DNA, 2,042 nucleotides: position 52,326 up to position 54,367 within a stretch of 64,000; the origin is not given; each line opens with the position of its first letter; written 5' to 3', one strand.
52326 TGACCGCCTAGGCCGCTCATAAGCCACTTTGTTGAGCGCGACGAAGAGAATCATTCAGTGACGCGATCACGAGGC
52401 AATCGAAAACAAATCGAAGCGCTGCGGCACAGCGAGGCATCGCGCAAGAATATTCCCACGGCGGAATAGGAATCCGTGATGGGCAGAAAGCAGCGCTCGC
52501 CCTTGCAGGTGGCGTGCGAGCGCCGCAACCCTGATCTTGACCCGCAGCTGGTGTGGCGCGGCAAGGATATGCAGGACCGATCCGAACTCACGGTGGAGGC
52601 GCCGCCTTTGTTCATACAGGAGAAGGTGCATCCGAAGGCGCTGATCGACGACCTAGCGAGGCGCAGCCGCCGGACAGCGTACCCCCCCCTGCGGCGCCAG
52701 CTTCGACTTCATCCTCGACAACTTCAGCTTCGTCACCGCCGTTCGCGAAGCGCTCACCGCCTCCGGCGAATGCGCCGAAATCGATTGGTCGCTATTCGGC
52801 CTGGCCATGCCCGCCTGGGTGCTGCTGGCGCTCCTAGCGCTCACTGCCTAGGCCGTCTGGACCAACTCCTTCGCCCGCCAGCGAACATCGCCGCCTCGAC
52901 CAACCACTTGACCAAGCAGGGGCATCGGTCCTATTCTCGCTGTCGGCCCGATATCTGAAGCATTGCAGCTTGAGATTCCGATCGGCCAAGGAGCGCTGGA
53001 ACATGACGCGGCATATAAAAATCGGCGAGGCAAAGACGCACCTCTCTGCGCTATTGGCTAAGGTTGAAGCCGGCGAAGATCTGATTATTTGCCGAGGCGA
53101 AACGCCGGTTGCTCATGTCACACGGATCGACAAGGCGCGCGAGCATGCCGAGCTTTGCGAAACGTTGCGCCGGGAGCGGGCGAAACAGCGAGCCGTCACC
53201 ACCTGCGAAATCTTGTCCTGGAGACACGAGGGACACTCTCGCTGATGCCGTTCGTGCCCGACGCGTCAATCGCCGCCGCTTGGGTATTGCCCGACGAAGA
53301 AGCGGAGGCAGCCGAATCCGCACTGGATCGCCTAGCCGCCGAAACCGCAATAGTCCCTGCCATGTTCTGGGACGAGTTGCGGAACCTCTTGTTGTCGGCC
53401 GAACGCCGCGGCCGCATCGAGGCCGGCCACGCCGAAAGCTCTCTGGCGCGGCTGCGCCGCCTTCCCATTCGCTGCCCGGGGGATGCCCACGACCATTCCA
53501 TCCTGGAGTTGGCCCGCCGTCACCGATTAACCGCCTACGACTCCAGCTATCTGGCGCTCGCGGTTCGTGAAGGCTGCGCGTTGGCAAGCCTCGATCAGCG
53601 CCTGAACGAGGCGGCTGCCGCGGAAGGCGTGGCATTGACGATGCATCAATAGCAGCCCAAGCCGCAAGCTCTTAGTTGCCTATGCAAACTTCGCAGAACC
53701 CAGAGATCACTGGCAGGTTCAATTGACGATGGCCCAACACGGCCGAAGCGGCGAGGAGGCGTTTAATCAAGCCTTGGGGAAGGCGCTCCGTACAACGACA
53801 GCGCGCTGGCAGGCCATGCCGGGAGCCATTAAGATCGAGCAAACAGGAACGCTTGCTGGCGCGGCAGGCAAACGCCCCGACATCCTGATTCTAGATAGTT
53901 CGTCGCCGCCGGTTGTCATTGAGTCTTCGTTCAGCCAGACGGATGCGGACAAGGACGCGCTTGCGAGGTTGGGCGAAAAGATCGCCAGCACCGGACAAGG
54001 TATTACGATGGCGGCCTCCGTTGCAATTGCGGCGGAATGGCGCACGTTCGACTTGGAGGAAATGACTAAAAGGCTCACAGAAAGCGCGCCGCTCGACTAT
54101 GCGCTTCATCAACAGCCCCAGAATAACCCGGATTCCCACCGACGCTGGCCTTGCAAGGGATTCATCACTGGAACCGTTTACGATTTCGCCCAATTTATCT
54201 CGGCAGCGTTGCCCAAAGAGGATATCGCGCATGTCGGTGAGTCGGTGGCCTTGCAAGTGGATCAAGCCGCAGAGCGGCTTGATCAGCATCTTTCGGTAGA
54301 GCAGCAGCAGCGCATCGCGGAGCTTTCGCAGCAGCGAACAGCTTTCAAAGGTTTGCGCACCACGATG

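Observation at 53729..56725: Solitary 1000-aa nuclease-like / N6-adenine-MTase / specificity fusion with an unplaceable N-terminal third: candidate uncharacterised defence enzyme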

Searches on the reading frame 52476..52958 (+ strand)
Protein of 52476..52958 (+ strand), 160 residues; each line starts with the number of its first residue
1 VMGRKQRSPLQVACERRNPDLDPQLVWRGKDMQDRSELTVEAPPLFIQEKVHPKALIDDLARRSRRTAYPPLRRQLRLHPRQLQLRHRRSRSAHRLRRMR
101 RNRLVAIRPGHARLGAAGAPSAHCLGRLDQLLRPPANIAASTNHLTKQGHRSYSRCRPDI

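Call 17: search_protein_families(library=pfam, proteins=[window:52476-52958:+], max_evalue=0.01)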
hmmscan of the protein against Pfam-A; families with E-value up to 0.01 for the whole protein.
window:52476-52958:+ (160 aa): 0 families

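Call 83: search_protein_families(library=padloc, proteins=[window:52476-52958:+], max_evalue=0.01)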
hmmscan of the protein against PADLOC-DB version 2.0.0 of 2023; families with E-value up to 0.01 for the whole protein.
window:52476-52958:+ (160 aa): 1 family
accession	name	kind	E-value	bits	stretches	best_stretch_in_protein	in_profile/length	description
PDLC03632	MTase_III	-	7.8e-19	65.2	1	15-72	73-132/983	Type III methyltransferase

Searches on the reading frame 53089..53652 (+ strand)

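Call 17: search_protein_families(library=pfam, proteins=[window:53089-53652:+], max_evalue=0.01)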
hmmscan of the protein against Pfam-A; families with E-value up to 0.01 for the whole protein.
window:53089-53652:+ (187 aa): 2 families
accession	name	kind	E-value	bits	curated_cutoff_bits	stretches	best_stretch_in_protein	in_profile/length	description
PF01850.27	PIN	-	7.8e-15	56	23.6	1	56-176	2-118/120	PIN domain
PF18477.7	PIN_9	-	0.007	17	26.3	0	67-148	10-90/116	PIN like domain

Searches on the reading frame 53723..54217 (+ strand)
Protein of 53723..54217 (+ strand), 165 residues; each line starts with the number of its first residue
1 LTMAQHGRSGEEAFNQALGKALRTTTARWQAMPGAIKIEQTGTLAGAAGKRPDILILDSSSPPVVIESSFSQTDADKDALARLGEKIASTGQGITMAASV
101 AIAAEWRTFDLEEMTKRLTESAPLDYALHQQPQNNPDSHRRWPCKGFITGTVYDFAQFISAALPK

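Call 66: predict_structure(alignment_id=A2)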
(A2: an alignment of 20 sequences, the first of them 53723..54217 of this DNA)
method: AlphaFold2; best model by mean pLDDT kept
length: 165 residues; sequences in the alignment: 20
mean_pLDDT: 92.3   pTM: 0.88
mean pLDDT of the five models: 92.3, 92.1, 91.9, 91.9, 86.7
residues with pLDDT >= 90: 138; 70-90: 16; 50-70: 5; < 50: 6
segments of 3 or more residues with pLDDT < 50: 1-6
pLDDT, mean of each block of 10 residues (from residue 1): 55 98 94 94 90 95 96 98 96 97 97 98 98 92 97 95 66
secondary structure, 60 per line:
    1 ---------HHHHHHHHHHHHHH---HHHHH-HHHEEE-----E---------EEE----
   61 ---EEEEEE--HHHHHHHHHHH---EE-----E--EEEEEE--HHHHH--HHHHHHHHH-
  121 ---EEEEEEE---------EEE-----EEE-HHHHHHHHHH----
elements in order: H10-23 H27-31 E36-38 E54-56 E64-69 H72-82 E96-101 H104-108 H111-119 E124-130 E140-142 E148-150 H152-161
